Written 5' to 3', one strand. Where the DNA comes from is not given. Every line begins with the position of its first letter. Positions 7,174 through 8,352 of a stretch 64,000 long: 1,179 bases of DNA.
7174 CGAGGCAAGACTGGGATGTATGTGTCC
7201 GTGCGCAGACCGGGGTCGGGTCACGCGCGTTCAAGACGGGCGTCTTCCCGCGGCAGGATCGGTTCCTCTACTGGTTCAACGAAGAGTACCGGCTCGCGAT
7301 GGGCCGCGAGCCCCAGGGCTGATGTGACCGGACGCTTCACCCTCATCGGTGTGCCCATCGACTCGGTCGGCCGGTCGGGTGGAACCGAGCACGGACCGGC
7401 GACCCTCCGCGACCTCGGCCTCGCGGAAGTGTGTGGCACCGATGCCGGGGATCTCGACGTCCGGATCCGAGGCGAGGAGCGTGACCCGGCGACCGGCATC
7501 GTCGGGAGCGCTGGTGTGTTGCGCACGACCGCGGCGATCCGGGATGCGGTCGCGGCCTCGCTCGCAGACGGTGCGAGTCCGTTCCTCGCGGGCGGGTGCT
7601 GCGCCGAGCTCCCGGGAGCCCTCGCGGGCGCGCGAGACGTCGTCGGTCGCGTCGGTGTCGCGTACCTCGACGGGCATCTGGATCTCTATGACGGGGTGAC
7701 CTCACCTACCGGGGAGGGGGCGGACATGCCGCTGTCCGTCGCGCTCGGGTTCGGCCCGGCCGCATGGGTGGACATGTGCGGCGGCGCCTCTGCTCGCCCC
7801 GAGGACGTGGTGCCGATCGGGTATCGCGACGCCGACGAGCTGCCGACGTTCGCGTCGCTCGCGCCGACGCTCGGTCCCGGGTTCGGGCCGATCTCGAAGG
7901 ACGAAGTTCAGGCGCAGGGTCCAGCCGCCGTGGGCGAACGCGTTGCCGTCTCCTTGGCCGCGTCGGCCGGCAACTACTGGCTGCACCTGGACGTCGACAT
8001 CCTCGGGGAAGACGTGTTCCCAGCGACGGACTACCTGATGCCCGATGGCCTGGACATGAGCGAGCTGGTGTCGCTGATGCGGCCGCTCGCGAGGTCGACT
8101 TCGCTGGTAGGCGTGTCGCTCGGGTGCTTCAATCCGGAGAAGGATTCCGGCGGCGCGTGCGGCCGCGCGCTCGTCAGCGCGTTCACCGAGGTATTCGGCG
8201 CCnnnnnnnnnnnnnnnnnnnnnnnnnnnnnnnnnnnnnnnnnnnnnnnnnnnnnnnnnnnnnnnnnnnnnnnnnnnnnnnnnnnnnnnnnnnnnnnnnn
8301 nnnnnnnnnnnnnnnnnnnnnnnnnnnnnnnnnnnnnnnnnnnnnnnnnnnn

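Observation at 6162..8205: Stand-alone Rieske oxygenase alpha subunit translationally coupled to an arginase-family ureohydrolase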

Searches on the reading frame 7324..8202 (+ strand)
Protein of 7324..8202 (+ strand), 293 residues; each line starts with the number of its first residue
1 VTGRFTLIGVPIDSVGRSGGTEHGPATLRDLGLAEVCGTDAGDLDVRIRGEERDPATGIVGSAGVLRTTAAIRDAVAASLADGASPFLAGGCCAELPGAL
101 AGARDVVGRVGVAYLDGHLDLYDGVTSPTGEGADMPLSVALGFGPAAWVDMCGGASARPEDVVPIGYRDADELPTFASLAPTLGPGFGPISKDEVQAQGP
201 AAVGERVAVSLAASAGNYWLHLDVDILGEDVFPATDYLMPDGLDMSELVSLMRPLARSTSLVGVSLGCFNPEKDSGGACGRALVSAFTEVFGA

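Call 6: search_protein_families(library=pfam, proteins=[window:7324-8202:+], max_evalue=0.01)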
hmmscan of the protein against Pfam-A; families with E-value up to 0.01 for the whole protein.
window:7324-8202:+ (293 aa): 1 family
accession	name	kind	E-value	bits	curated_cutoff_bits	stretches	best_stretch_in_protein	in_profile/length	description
PF00491.26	Arginase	-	3.7e-21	76.2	22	1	5-288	3-275/280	Arginase family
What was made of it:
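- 7324..8205 (+): Arginase-fold protein (ArgL, 293 aa) of a Cys-variant subfamily. Pfam Arginase, 76 bits (call 6).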

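Call 7: search_protein_families(library=ncbifam, proteins=[window:7324-8202:+], max_evalue=0.01)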
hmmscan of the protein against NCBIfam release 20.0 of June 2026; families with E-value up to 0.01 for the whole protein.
window:7324-8202:+ (293 aa): 2 families
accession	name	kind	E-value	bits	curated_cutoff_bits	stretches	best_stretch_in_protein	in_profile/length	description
TIGR01229.1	rocF_arginase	equivalog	3.3e-16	59.5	227.6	1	7-274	2-276/300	arginase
TIGR01227.1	hutG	equivalog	2.8e-06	26.8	229.15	0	6-121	38-152/307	formimidoylglutamase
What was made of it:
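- On Arginase RocF equivalog (TIGR01229): 59.5 bits (call 7).
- The RocF equivalog model scores 59.5 against a cutoff of 227.6 (call 7).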

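Call 11: find_homologous_proteins(query=window:7324-8202:+)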
Query window:7324-8202:+ (293 aa): 2413 proteins with E <= 0.001 among 8000 candidates; the best 120 are listed.
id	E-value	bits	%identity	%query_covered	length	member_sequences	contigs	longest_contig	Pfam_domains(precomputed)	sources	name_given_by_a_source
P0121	2.7e-184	629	99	100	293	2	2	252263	PF00491.27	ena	-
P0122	2.0e-148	512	79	98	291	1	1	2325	PF00491.27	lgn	-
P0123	1.7e-146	505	79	99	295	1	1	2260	PF00491.27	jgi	jgi:arginase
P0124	1.9e-146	505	79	98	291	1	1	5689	PF00491.27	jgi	jgi:arginase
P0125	1.0e-145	503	79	98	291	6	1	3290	PF00491.27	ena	-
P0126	6.3e-143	494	78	97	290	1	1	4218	PF00491.27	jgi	jgi:arginase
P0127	5.2e-142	491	77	98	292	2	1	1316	PF00491.27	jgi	jgi:arginase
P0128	3.2e-141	488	77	98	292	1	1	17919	PF00491.27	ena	-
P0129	7.8e-140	483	77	99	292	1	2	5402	PF00491.27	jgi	jgi:arginase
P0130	8.1e-140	483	75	99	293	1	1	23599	PF00491.27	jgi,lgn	jgi:arginase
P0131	2.1e-139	482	77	98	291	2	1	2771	PF00491.27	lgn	-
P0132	2.3e-139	482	75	99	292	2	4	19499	PF00491.27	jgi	jgi:arginase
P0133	5.8e-139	481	76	98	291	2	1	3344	PF00491.27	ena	-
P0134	8.9e-139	480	75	99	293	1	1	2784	PF00491.27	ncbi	-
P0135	2.0e-138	479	76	98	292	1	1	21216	PF00491.27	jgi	jgi:arginase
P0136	4.8e-138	478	76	99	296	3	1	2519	PF00491.27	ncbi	-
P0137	4.9e-138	478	77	98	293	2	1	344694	PF00491.27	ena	-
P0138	7.9e-138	477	76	97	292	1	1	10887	PF00491.27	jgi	jgi:arginase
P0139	3.3e-137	475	75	99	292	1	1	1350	PF00491.27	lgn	-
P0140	3.4e-137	475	75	98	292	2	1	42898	PF00491.27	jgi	jgi:arginase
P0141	5.8e-137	474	77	97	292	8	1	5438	PF00491.27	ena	-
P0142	1.5e-136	473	76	98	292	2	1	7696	PF00491.27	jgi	jgi:arginase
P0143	1.9e-136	472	75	98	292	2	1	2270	PF00491.27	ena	-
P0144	1.1e-135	470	75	97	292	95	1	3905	PF00491.27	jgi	jgi:arginase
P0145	1.3e-135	470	76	97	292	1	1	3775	PF00491.27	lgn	-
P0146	2.8e-135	469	75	98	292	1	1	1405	PF00491.27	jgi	jgi:arginase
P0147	5.2e-135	468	75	98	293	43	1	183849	PF00491.27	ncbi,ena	-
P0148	8.7e-135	467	74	98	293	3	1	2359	PF00491.27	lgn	-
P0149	1.1e-134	467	75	97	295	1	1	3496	PF00491.27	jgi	jgi:arginase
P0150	1.6e-134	466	76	97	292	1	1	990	PF00491.27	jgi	-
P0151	3.0e-134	465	74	99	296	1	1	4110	PF00491.27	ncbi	-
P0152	8.5e-134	464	75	97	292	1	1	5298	PF00491.27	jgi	jgi:arginase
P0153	1.6e-133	463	75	98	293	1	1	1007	PF00491.27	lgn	-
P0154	2.0e-133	462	74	98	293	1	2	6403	PF00491.27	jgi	jgi:arginase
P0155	2.9e-133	462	73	98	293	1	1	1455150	PF00491.27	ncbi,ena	-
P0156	8.3e-133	460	75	97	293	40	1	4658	PF00491.27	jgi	jgi:arginase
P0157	1.2e-132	460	74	97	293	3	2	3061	PF00491.27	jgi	jgi:arginase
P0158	8.3e-132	457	73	99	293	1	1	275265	PF00491.27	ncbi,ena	-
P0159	1.5e-131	456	72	98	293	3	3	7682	PF00491.27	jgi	jgi:arginase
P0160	1.9e-131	456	74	98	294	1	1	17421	PF00491.27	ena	-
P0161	2.8e-131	455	74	98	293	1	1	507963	PF00491.27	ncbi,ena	-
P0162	3.2e-131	455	75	97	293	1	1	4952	PF00491.27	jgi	jgi:arginase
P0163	1.0e-130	454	72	97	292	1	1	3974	PF00491.27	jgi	jgi:arginase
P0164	1.0e-129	450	72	99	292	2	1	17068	PF00491.27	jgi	jgi:arginase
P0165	3.4e-129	449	72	98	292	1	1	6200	PF00491.27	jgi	jgi:arginase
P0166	9.2e-129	447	72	99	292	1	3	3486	PF00491.27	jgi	jgi:arginase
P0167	1.8e-128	446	72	98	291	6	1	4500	PF00491.27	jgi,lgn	jgi:arginase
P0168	2.1e-128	446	72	99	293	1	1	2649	PF00491.27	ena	-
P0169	1.4e-127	443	73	97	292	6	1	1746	PF00491.27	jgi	-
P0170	1.5e-127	443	72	98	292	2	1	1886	PF00491.27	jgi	jgi:arginase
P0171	1.4e-126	440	71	99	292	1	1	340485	PF00491.27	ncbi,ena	-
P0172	3.4e-126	439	71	98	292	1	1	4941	PF00491.27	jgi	jgi:arginase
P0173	3.4e-125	435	68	100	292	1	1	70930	PF00491.27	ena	-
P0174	6.4e-124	431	70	98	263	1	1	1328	PF00491.27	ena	-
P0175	1.4e-123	430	70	98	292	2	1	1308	PF00491.27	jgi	jgi:arginase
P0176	1.3e-115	404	67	97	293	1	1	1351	PF00491.27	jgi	jgi:arginase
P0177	3.8e-115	402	66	97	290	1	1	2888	PF00491.27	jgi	jgi:arginase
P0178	8.6e-114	398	66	97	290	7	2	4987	PF00491.27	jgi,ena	jgi:arginase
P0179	1.2e-113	398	66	98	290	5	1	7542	PF00491.27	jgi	jgi:arginase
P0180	1.8e-113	397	65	97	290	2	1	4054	PF00491.27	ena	-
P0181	2.8e-113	396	65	97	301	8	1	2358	PF00491.27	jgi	jgi:arginase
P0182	2.8e-113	396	73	87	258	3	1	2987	PF00491.27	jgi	jgi:arginase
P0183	1.6e-110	387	63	99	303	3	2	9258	PF00491.27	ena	-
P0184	2.2e-110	387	63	99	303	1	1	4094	PF00491.27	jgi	jgi:arginase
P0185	5.3e-110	386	67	99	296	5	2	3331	PF00491.27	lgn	-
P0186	6.5e-110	385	62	99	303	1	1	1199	PF00491.27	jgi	jgi:arginase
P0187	7.3e-110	385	67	97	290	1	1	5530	PF00491.27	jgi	jgi:arginase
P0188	8.0e-110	385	73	83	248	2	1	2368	PF00491.27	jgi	jgi:arginase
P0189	9.0e-110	385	64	98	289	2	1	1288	PF00491.27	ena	-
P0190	1.3e-109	384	65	98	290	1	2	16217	PF00491.27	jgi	jgi:arginase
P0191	2.3e-109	383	63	97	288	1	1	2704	PF00491.27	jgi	jgi:arginase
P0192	2.7e-109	383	65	97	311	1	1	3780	PF00491.27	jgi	jgi:arginase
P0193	3.1e-109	383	64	99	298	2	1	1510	PF00491.27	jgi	jgi:arginase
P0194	6.7e-109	382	63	97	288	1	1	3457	PF00491.27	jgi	jgi:arginase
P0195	6.9e-109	382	63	97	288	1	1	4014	PF00491.27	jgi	jgi:arginase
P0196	7.8e-109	382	64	99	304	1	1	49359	PF00491.27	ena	-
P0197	8.3e-109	382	63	99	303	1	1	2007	PF00491.27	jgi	jgi:arginase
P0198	8.8e-109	382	63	97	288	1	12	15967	PF00491.27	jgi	jgi:arginase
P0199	1.2e-108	381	63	99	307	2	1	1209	PF00491.27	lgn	-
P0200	1.3e-108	381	63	97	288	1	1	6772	PF00491.27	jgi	jgi:arginase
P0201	1.8e-108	381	63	100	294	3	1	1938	PF00491.27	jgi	jgi:arginase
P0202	2.1e-108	380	64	99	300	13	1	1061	PF00491.27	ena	-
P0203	2.2e-108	380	62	99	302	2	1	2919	PF00491.27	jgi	jgi:arginase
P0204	2.8e-108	380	63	97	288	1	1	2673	PF00491.27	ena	-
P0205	3.1e-108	380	63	97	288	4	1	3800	PF00491.27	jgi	jgi:arginase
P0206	3.2e-108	380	65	99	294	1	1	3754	PF00491.27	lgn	-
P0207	3.4e-108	380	63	98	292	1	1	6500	PF00491.27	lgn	-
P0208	3.6e-108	380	65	97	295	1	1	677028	PF00491.27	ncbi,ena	-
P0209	3.7e-108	380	63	97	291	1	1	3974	PF00491.27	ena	-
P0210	4.0e-108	379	62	97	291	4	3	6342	PF00491.27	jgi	jgi:arginase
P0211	4.0e-108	379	63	97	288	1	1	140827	PF00491.27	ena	-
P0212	4.1e-108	379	63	97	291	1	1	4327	PF00491.27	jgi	-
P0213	4.5e-108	379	67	96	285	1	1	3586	PF00491.27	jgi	jgi:arginase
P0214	5.0e-108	379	63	97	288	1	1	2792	PF00491.27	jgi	jgi:arginase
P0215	5.8e-108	379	63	97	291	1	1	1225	PF00491.27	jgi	jgi:arginase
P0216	6.5e-108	379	63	97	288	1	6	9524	PF00491.27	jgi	jgi:arginase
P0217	8.6e-108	378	61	98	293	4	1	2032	PF00491.27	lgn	-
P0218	8.8e-108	378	64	97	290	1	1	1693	PF00491.27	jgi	jgi:arginase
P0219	1.1e-107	378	63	97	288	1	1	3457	PF00491.27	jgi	jgi:arginase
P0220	1.1e-107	378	62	97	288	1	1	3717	PF00491.27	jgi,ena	-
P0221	1.2e-107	378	64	99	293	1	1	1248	PF00491.27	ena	-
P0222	1.2e-107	378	63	99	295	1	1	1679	PF00491.27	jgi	jgi:arginase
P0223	1.3e-107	378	62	97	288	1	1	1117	PF00491.27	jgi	jgi:arginase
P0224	1.3e-107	378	63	97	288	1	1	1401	PF00491.27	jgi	jgi:arginase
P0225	1.4e-107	378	62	97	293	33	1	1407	PF00491.27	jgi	jgi:arginase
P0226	1.7e-107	377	63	97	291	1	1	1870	PF00491.27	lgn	-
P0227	1.8e-107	377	65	99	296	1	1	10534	PF00491.27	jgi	jgi:arginase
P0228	2.1e-107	377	62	99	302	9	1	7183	PF00491.27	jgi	jgi:arginase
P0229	2.3e-107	377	63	99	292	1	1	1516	PF00491.27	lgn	-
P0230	2.8e-107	377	62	97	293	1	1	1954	PF00491.27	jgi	jgi:arginase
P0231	3.5e-107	376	62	99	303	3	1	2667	PF00491.27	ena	-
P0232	3.6e-107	376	63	98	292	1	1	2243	PF00491.27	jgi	jgi:arginase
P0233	4.1e-107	376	64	98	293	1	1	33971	PF00491.27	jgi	jgi:arginase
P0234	4.3e-107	376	63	98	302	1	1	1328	PF00491.27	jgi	jgi:arginase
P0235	5.3e-107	376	63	98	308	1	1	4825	PF00491.27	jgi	jgi:arginase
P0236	5.8e-107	376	63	98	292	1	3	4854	PF00491.27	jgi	jgi:arginase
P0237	6.3e-107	375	65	97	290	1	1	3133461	PF00491.27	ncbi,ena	-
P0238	7.9e-107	375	62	97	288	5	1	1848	PF00491.27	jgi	-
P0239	9.3e-107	375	62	97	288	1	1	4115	PF00491.27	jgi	jgi:arginase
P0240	9.5e-107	375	65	97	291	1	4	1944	PF00491.27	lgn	-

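Call 13: search_solved_structures(query=window:7324-8202:+, max_evalue=0.01, show_alignments=3)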
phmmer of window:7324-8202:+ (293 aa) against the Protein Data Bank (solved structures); distinct sequences matched with E-value up to 0.01: 49.
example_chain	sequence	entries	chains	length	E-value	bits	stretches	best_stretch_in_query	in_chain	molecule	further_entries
2eiv_A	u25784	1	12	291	1.8e-17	66.9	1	4-286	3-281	Arginase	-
2ef4_A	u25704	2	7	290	2.4e-17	66.5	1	4-286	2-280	Arginase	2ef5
6nbk_A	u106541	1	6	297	3e-16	62.9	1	4-263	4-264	Arginase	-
1cev_A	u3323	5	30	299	2.6e-15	59.8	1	6-292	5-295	PROTEIN (ARGINASE)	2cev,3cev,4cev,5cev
6dkt_A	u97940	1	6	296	5.8e-13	52.1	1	5-283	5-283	Arginase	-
6nfp_A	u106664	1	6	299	6e-13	52.1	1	5-283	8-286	Arginase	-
6lug_A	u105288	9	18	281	1.9e-10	43.9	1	67-278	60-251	N(omega)-hydroxy-L-arginine amidinohydrolase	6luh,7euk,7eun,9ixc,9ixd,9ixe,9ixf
5zee_A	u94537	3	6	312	5.5e-10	42.3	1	5-292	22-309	Arginase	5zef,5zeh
1t5f_A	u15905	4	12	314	1.4e-09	41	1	7-271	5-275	Arginase 1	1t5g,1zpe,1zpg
1wva_A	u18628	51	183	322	2.4e-09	40.3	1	6-272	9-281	Arginase 1 | Arginase-1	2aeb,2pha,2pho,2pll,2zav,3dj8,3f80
4hww_A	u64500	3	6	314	2.5e-09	40.2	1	7-272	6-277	Arginase-1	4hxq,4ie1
1tbj_A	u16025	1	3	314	2.6e-09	40.1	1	7-271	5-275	Arginase 1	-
6q92_A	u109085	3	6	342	2.9e-09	40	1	6-272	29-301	Arginase-1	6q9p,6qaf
1wvb_A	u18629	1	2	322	5.6e-09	39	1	6-271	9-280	Arginase 1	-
1hqg_A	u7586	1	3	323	8.9e-09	38.4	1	6-271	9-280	ARGINASE 1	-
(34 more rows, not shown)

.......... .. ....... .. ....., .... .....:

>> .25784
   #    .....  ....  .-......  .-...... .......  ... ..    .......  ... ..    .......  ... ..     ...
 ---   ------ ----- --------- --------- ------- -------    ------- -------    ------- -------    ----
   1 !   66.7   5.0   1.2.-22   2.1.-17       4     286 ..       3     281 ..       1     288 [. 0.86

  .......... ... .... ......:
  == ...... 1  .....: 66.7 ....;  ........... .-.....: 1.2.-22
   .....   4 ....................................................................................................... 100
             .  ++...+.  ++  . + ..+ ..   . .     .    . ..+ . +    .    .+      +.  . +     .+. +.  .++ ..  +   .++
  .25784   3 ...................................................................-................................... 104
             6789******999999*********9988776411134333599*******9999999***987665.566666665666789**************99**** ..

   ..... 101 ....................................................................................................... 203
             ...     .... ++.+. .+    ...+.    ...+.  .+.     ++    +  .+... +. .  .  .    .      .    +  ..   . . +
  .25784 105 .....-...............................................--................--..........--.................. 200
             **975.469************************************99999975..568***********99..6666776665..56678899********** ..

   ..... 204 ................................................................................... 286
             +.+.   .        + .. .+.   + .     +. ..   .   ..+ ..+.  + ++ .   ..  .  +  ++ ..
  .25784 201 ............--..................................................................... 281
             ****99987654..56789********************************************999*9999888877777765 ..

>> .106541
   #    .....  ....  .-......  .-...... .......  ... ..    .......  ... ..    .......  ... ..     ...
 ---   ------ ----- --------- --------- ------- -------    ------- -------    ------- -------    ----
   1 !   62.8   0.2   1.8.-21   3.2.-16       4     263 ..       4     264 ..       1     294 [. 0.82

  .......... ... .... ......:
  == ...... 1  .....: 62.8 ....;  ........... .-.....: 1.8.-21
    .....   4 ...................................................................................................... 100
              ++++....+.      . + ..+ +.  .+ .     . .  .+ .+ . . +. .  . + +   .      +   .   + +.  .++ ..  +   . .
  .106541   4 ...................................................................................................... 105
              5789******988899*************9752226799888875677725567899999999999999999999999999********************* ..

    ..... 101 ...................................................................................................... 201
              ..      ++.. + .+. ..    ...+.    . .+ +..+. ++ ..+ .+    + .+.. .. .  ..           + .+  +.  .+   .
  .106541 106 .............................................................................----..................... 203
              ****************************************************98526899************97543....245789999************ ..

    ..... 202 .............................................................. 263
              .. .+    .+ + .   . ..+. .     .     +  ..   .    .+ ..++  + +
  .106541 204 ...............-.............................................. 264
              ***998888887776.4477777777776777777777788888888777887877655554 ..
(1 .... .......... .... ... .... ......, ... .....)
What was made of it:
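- Glu277, which binds the guanidinium group in arginase, is Cys here (call 13).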

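Call 16: find_encoding_contigs(protein=P0237, flank=8000, max_places=3)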
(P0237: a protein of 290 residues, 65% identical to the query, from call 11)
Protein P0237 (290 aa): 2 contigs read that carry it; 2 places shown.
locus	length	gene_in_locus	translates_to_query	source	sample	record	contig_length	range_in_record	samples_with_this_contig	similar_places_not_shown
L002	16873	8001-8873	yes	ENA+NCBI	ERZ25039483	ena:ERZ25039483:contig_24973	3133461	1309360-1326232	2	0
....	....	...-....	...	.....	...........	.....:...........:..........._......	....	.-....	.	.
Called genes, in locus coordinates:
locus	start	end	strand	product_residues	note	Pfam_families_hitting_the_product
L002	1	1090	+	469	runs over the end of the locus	PF01425:Amidase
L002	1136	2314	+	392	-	PF02771:Acyl-CoA_dh_N, PF02770:Acyl-CoA_dh_M, PF00441:Acyl-CoA_dh_1, PF08028:Acyl-CoA_dh_2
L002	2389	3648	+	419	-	PF00202:Aminotran_3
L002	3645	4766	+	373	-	PF05222:AlaDh_PNT_N, PF01262:AlaDh_PNT_C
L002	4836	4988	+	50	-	-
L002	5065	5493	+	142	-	PF08020:DUF1706 (faint), PF11716:MDMPI_N (weak)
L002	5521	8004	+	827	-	PF01266:DAO, PF13450:NAD_binding_8 (faint), PF16350:FAO_M, PF01571:GCV_T, PF08669:GCV_T_C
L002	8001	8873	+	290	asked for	PF00491:Arginase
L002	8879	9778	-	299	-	PF00294:PfkB, PF08543:Phos_pyr_kin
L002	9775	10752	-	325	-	PF01156:IU_nuc_hydro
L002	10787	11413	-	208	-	PF00440:TetR_N, PF13977:TetR_C_6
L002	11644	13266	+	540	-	PF01266:DAO (faint), PF13450:NAD_binding_8 (weak), PF01593:Amino_oxidase (weak)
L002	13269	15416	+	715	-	PF02629:CoA_binding (weak), PF13380:CoA_binding_2, PF13607:Succ_CoA_lig, PF13549:ATP-grasp_5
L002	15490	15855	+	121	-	-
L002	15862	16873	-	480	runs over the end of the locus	PF04185:Phosphoesterase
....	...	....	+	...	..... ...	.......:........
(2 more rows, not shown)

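Call 21: find_related_loci(query=A1, collection=genome_contigs, flank=8000)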
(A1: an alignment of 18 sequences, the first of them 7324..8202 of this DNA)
Query A1 (293 aa) in genome_contigs; peptide patterns used: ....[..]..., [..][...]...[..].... (x = any residue, [..] = any of these).
585 stretches matched a pattern; 525 encode a relative of the query (tblastn E <= 1e-3); the best 80 are kept; 80 distinct loci.
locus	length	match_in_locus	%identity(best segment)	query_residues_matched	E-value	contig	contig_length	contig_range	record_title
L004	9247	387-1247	74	1-287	2e-137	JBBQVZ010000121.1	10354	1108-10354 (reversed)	MAG: Actinomycetota bacterium isolate Co_metawrap_2025 Cmw_2025_k141_26514138_length_10354_cov_15.9883, whole genome sho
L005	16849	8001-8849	75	5-287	6e-137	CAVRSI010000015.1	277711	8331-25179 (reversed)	MAG: uncultured Actinomycetes bacterium isolate MFD08700.bin.2.93 genome assembly, contig: contig_22264, whole genome sh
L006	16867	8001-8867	73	5-293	3e-136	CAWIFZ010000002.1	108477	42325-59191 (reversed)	MAG: uncultured Actinomycetes bacterium isolate MFD00392.bin.2.48 genome assembly, contig: contig_20353, whole genome sh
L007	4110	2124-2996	74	1-291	3e-139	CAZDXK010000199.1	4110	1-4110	MAG TPA_asm: uncultured Actinomycetes bacterium isolate SRP136066_co1_143 genome assembly, contig: NODE_41631_length_411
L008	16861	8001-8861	73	5-291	3e-136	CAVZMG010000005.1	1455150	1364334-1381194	MAG: uncultured Actinomycetes bacterium isolate MFD02134.bin.1.239 genome assembly, contig: contig_3430, whole genome sh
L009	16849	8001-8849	75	5-287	2e-135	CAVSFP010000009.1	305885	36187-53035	MAG: uncultured Actinomycetes bacterium isolate MFD02134.bin.2.91 genome assembly, contig: contig_27144, whole genome sh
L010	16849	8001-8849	74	5-287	2e-132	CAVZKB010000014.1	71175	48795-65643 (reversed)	MAG: uncultured Actinomycetes bacterium isolate MFD05442.bin.1.261 genome assembly, contig: contig_67266, whole genome s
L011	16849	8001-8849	74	5-287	3e-132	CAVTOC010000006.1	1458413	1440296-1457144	MAG: uncultured Actinomycetes bacterium isolate MFD00822.bin.2.15 genome assembly, contig: contig_56632, whole genome sh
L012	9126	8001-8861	72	5-291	8e-131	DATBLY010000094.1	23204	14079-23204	MAG TPA_asm: Actinomycetota bacterium isolate SMAG_U3984 k141_1670761, whole genome shotgun sequence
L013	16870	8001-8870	71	1-291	2e-130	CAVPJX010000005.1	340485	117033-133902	MAG: uncultured Actinomycetes bacterium isolate MFD10007.bin.1.62 genome assembly, contig: contig_34626, whole genome sh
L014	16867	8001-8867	65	5-291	3e-110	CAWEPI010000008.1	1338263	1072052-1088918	MAG: uncultured Actinomycetes bacterium isolate MFD02159.bin.1.80 genome assembly, contig: contig_33062, whole genome sh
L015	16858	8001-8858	65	3-287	3e-110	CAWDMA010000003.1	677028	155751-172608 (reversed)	MAG: uncultured Thermoleophilia bacterium isolate MFD04944.bin.2.214 genome assembly, contig: contig_41188, whole genome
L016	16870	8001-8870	66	4-289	6e-109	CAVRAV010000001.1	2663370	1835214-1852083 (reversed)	MAG: uncultured Actinomycetes bacterium isolate MFD04944.bin.1.51 genome assembly, contig: contig_35371, whole genome sh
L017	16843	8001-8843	65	5-287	1e-108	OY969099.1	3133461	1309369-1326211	MAG: uncultured Actinomycetes bacterium isolate MFD01721.bin.1.13 genome assembly, chromosome: 1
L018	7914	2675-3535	63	5-291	2e-108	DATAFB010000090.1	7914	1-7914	MAG TPA_asm: Solirubrobacterales bacterium isolate SMAG_U6792 k141_1860376, whole genome shotgun sequence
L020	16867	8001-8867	65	5-289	3e-106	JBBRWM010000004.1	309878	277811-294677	MAG: Actinomycetota bacterium isolate La4_maxbin2.307 La4_maxbin2.307_K_982301_L_309878_cov_26.0355, whole genome shotgu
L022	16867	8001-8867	62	1-287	1e-105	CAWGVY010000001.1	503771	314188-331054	MAG: uncultured Actinomycetes bacterium isolate MFD02242.bin.2.91 genome assembly, contig: contig_13037, whole genome sh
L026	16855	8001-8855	61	5-288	3e-104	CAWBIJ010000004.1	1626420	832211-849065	MAG: uncultured Solirubrobacterales bacterium isolate MFD09212.bin.1.66 genome assembly, contig: contig_4993, whole geno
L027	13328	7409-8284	61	1-293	2e-104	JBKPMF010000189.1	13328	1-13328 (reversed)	MAG: Actinomycetota bacterium isolate GS_HAYS_MAG_00073 GS_HAYS_000001229830, whole genome shotgun sequence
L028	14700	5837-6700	62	5-291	1e-103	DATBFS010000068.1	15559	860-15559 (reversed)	MAG TPA_asm: Solirubrobacterales bacterium isolate SMAG_U3817 k141_126496, whole genome shotgun sequence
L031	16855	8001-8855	61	5-288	6e-103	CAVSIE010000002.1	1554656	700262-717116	MAG: uncultured Solirubrobacterales bacterium isolate MFD02360.bin.2.91 genome assembly, contig: contig_2357, whole geno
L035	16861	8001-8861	59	5-290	7e-102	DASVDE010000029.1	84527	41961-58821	MAG TPA_asm: Solirubrobacterales bacterium isolate SMAG_U2025 k141_340738, whole genome shotgun sequence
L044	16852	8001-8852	61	5-287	7e-100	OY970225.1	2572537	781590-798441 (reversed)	MAG: uncultured Actinomycetes bacterium isolate MFD02416.bin.2.78 genome assembly, chromosome: 1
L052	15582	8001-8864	60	5-292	1e-97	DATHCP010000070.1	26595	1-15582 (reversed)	MAG TPA_asm: Actinomycetota bacterium isolate SMAG_U12370 k141_229221, whole genome shotgun sequence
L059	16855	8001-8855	56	5-288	5e-94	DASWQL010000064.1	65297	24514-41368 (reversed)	MAG TPA_asm: Solirubrobacterales bacterium isolate SMAG_U3493 k141_312028, whole genome shotgun sequence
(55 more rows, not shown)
